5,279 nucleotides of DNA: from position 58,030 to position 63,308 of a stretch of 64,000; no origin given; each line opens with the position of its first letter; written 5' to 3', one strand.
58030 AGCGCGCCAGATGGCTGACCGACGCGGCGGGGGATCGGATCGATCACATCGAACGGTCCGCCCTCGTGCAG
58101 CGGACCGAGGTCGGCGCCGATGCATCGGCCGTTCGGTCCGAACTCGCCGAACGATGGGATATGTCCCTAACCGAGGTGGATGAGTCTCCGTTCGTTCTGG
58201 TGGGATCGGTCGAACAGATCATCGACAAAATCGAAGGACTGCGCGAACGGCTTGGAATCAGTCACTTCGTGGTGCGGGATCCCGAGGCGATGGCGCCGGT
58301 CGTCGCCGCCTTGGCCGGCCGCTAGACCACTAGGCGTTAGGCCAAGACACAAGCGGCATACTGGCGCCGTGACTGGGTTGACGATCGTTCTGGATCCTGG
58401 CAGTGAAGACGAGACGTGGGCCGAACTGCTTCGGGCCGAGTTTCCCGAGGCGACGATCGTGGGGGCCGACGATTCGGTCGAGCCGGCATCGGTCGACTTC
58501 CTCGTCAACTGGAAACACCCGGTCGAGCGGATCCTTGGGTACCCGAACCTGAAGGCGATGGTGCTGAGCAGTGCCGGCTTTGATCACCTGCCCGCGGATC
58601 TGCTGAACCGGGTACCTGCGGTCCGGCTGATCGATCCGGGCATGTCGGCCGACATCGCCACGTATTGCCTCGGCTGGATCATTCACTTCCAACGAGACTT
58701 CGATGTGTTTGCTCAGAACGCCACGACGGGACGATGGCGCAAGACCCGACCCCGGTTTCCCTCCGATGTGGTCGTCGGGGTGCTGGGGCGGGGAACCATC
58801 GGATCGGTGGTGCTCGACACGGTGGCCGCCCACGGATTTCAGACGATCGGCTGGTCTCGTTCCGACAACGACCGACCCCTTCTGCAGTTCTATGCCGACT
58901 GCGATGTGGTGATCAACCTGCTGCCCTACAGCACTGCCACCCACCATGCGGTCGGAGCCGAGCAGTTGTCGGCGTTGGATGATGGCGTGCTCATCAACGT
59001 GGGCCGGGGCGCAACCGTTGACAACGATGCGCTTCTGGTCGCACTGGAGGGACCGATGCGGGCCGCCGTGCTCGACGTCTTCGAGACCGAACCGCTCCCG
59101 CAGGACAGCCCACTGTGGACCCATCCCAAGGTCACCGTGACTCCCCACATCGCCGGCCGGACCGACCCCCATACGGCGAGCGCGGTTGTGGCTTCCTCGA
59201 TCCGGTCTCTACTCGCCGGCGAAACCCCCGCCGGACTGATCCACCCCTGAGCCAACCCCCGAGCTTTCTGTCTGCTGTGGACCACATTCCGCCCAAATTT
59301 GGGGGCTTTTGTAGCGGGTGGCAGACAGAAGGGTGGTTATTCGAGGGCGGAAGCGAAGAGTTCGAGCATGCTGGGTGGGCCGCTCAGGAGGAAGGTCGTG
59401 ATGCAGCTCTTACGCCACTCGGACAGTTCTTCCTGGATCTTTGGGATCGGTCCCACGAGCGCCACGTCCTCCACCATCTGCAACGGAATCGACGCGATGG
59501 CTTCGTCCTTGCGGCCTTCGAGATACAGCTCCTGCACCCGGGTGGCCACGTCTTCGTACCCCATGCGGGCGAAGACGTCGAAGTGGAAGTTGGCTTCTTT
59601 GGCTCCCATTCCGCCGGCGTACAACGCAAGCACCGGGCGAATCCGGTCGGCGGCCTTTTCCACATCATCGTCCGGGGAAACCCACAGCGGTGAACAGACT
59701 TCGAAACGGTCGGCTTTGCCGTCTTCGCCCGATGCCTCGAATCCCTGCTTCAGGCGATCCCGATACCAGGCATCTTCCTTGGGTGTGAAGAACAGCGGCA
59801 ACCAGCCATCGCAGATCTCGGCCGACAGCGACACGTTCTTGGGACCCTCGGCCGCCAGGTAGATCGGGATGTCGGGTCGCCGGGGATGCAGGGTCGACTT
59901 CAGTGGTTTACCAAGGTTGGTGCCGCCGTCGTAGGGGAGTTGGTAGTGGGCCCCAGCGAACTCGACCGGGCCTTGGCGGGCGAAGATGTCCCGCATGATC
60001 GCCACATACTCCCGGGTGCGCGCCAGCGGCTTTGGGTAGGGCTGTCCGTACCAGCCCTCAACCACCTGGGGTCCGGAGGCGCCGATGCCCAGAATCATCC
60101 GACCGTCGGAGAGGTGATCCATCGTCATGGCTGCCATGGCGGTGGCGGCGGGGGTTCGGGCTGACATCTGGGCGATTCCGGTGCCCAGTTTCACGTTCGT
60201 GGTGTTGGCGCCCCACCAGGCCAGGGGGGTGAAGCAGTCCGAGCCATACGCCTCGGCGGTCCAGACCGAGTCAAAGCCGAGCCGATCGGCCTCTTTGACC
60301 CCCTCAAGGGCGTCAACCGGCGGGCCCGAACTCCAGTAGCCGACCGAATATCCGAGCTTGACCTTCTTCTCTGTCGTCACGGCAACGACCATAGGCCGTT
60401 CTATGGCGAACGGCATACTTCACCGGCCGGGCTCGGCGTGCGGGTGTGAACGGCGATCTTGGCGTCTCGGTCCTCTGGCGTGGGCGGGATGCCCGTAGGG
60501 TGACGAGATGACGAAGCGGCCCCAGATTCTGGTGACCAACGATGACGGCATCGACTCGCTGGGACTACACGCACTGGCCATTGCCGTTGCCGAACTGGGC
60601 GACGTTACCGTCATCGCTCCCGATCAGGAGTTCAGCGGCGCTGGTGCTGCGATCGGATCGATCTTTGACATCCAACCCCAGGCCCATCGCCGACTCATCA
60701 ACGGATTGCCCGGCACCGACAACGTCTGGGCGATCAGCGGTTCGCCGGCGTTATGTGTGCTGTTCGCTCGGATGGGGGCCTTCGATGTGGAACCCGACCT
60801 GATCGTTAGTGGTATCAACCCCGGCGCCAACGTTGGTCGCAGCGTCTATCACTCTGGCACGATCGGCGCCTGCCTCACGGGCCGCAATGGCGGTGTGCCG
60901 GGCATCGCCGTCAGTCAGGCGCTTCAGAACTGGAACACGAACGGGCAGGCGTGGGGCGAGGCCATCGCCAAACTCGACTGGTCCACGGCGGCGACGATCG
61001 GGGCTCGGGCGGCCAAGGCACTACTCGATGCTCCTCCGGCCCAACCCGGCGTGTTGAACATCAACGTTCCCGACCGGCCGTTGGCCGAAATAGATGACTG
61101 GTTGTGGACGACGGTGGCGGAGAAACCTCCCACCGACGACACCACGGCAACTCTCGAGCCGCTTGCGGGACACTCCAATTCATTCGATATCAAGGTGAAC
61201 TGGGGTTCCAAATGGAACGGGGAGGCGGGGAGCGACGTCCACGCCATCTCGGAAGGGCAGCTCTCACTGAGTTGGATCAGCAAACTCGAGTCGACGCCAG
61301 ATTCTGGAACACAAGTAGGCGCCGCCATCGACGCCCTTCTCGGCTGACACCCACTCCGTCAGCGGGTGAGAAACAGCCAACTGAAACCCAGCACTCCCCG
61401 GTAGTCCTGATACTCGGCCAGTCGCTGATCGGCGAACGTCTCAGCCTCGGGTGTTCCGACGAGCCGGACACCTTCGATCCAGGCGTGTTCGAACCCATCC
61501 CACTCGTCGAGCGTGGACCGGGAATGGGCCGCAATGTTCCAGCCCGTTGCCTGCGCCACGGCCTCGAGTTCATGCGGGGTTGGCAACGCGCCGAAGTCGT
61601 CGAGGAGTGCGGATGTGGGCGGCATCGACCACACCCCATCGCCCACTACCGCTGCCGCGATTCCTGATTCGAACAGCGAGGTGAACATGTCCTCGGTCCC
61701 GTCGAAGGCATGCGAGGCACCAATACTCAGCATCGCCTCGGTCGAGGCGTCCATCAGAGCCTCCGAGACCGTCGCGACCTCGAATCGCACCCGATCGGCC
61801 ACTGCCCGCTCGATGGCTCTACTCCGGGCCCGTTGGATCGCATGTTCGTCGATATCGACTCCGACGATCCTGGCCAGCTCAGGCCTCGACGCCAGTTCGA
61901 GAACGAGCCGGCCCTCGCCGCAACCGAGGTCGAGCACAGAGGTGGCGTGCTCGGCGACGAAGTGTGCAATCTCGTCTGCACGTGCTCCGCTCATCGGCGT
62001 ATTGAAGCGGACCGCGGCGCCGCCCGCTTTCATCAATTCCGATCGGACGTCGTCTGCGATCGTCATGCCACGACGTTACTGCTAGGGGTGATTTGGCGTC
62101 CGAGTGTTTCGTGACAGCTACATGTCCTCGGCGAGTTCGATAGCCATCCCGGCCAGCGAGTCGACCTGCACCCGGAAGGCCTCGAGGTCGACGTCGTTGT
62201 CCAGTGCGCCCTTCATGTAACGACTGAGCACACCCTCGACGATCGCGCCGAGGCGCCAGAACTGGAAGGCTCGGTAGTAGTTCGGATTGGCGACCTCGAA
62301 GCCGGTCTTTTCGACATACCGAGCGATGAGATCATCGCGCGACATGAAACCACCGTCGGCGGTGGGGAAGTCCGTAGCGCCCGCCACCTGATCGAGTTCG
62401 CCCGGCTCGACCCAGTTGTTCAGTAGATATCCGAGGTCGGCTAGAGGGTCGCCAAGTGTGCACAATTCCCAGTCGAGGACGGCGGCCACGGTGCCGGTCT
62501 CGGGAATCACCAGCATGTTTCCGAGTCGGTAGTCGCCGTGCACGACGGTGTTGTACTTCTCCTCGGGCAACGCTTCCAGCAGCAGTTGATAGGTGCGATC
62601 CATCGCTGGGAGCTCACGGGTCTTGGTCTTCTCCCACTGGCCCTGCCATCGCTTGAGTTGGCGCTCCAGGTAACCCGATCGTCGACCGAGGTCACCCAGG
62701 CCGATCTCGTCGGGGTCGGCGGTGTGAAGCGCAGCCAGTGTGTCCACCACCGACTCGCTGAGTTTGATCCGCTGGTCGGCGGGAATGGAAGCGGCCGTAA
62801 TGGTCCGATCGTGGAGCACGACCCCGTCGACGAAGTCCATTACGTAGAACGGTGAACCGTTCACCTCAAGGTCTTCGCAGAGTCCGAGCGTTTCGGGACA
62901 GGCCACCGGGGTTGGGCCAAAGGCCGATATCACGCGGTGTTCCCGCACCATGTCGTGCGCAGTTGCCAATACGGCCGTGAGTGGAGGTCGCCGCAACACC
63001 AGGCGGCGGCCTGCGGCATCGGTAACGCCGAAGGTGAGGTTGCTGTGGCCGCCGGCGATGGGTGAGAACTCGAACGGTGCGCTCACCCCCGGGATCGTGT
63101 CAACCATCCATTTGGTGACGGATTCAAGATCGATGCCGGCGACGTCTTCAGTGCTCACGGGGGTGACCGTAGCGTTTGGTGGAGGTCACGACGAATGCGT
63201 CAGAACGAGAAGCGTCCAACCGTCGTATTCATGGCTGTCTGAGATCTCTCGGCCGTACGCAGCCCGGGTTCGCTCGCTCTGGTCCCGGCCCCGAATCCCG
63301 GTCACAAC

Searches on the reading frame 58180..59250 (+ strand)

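Call 64: search_protein_families(library=pfam, proteins=[window:58180-59250:+])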
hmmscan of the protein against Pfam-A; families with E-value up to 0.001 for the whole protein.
window:58180-59250:+ (356 aa): 1 family
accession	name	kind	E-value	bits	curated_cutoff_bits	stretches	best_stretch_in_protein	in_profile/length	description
PF02826.25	2-Hacid_dh_C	-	1.7e-37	128.9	25.1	1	165-325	2-178/178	D-isomer specific 2-hydroxyacid dehydrogenase, NAD binding domain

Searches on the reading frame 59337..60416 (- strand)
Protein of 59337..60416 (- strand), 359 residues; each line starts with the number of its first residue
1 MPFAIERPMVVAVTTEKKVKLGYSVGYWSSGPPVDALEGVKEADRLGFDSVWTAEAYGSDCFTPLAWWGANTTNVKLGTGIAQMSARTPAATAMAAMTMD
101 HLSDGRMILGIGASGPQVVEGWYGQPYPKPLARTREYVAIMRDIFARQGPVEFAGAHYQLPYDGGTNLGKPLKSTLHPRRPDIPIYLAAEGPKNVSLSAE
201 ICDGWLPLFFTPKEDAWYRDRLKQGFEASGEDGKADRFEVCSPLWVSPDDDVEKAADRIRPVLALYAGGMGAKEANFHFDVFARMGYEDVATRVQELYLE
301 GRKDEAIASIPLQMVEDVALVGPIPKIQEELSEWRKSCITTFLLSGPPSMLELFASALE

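Call 64: search_protein_families(library=pfam, proteins=[window:59337-60416:-])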
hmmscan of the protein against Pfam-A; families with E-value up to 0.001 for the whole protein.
window:59337-60416:- (359 aa): 1 family
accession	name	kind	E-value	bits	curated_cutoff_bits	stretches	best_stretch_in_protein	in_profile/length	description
PF00296.26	Bac_luciferase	-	2.6e-69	234.4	27.9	1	32-340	21-313/314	Luciferase-like monooxygenase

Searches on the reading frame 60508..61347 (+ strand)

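Call 64: search_protein_families(library=pfam, proteins=[window:60508-61347:+])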
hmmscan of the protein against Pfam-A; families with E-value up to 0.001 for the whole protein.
window:60508-61347:+ (279 aa): 1 family
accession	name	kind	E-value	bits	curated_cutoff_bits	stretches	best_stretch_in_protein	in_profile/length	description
PF01975.23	SurE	-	1e-44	153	22.1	1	7-206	1-185/189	Survival protein SurE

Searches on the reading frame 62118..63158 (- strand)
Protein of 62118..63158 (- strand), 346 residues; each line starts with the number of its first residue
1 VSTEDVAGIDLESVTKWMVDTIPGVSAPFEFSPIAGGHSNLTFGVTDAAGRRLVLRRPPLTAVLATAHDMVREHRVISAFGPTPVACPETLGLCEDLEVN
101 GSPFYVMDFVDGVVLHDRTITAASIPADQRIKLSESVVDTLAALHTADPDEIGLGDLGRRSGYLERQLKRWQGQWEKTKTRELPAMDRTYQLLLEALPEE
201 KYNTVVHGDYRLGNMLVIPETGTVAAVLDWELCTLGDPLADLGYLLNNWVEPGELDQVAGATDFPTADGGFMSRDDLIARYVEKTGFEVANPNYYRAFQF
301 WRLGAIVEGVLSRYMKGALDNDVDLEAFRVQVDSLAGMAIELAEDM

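Call 27: find_encoding_contigs(protein=window:62118-63158:-, flank=10000, max_places=4)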
Protein window:62118-63158:- (346 aa): no gene with exactly this product is on record in the collection.
